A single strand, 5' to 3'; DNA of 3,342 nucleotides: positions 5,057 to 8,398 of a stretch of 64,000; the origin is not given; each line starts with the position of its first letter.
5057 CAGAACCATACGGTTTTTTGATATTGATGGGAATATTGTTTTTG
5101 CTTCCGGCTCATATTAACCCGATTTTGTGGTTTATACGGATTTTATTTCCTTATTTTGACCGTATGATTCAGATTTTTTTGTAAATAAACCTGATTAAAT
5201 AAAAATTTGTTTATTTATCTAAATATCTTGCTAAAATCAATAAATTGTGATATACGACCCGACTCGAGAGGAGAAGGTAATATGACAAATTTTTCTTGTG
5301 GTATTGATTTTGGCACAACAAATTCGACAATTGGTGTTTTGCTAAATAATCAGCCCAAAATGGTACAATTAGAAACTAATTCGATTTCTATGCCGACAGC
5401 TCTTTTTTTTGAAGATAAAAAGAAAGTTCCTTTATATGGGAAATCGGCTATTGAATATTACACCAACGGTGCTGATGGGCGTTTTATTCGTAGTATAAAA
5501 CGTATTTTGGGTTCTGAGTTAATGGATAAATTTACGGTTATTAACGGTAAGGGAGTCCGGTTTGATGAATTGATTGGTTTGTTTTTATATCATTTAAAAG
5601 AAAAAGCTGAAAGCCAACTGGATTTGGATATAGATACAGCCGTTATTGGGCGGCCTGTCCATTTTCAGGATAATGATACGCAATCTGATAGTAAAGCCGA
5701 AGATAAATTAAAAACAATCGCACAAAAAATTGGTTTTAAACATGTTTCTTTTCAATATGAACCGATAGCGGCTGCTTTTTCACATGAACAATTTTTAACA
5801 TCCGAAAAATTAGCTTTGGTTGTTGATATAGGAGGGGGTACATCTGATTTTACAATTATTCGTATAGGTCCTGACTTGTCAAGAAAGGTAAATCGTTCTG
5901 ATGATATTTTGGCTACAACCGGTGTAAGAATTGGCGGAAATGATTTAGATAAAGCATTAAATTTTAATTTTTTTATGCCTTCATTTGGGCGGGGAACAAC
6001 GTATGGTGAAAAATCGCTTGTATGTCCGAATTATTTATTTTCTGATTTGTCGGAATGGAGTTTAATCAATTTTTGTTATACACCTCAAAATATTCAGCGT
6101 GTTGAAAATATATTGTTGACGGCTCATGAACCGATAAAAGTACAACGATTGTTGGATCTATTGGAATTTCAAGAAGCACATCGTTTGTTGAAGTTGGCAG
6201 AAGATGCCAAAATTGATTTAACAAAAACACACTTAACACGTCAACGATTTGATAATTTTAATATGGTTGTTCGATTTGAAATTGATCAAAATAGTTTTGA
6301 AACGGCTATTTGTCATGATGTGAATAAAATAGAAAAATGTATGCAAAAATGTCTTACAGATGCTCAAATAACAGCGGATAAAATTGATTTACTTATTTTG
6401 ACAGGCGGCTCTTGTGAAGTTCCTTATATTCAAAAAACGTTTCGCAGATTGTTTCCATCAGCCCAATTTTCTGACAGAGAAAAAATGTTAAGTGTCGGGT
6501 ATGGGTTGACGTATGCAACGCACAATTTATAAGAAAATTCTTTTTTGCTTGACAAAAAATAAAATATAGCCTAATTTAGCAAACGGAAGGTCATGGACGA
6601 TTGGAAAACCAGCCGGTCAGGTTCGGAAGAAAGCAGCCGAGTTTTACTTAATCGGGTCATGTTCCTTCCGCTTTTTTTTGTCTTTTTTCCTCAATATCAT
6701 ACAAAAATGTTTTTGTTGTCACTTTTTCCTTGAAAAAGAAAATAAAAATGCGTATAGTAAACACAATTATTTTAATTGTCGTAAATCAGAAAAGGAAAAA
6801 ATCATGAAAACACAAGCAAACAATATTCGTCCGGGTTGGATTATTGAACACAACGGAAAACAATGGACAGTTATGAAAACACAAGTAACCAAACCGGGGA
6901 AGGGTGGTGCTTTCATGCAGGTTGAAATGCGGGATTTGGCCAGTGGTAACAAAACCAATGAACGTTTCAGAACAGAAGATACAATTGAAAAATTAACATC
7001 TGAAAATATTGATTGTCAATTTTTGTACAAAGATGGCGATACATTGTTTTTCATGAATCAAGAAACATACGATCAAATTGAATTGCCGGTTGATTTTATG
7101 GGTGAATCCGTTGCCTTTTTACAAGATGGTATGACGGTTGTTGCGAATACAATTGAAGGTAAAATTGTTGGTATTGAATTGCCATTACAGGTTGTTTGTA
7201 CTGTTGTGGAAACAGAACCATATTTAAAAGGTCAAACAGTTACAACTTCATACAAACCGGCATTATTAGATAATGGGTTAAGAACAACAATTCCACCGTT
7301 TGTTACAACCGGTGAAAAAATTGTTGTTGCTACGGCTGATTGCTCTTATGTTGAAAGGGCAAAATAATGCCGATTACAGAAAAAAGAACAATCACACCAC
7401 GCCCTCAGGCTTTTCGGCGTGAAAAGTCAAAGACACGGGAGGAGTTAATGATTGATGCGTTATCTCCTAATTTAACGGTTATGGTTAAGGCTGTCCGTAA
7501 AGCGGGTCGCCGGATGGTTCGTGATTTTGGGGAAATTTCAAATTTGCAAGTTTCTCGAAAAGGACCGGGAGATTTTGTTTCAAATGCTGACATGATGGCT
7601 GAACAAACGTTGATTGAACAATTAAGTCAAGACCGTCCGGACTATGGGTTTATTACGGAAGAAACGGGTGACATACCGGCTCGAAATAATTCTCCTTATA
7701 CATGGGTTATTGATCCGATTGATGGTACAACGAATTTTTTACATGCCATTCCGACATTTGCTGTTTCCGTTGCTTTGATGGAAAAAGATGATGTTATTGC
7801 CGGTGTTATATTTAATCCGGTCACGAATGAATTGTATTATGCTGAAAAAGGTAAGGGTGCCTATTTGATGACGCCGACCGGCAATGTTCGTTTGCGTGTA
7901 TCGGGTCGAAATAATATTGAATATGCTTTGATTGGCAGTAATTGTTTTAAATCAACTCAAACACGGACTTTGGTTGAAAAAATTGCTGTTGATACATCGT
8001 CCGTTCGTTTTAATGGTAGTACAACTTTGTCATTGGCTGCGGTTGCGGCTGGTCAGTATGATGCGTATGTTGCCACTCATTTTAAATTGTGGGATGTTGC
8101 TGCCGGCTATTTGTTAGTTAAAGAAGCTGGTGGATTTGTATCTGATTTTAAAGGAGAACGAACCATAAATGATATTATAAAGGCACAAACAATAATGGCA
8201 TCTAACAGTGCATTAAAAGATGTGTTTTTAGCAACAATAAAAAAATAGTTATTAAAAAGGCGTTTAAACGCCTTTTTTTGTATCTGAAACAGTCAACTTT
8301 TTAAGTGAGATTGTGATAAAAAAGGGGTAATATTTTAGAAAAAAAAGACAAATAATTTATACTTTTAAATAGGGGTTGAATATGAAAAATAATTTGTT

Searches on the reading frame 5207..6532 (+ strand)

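Call 35: search_protein_families(library=pfam, proteins=[window:5207-6532:+])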
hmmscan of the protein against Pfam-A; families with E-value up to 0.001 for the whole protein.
window:5207-6532:+ (441 aa): 2 families
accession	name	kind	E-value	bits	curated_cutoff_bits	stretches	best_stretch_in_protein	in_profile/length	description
PF00012.26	HSP70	-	8.7e-29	100.6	20.6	2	31-262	2-240/599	Hsp70 protein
PF06723.19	MreB_Mbl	-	6.1e-10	38.9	27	1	132-251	83-184/327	MreB/Mbl protein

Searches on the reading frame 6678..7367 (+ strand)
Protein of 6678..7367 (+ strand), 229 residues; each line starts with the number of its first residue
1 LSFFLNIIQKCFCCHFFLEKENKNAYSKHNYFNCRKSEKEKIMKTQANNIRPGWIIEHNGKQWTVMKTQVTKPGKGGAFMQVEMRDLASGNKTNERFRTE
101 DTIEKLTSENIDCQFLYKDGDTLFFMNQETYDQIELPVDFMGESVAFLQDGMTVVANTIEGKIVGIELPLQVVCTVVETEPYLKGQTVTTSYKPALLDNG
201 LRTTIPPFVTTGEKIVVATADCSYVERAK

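Call 16: search_protein_families(library=pfam, proteins=[window:6678-7367:+])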
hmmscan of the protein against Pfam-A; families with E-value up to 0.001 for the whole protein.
window:6678-7367:+ (229 aa): 3 families
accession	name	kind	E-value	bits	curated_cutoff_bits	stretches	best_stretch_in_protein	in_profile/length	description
PF08207.18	EFP_N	-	4.7e-22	78.2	23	1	47-102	2-57/58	Elongation factor P (EF-P) KOW-like domain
PF09285.17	Elong-fact-P_C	-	5e-21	74.6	25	1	172-227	1-56/56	Elongation factor P, C-terminal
PF01132.26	EFP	-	2.3e-19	69.5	27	1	112-164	2-54/54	Elongation factor P (EF-P) OB domain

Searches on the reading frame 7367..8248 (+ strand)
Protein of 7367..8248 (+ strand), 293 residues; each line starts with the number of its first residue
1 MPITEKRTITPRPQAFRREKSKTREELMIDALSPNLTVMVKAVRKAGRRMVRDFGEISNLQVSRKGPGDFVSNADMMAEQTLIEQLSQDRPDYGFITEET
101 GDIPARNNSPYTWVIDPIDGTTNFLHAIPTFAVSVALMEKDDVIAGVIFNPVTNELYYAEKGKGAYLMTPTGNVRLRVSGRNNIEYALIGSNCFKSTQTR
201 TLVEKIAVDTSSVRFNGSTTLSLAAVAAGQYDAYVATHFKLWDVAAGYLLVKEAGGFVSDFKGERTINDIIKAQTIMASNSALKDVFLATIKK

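Call 16: search_protein_families(library=pfam, proteins=[window:7367-8248:+])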
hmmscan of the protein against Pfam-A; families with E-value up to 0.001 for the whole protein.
window:7367-8248:+ (293 aa): 2 families
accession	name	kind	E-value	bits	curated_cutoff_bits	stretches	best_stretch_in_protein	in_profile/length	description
PF00459.30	Inositol_P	-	1.5e-58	198.8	27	1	34-291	4-266/271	Inositol monophosphatase family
PF00316.25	FBPase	-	0.00012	22.2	34.8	1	27-123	23-116/191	Fructose-1-6-bisphosphatase, N-terminal domain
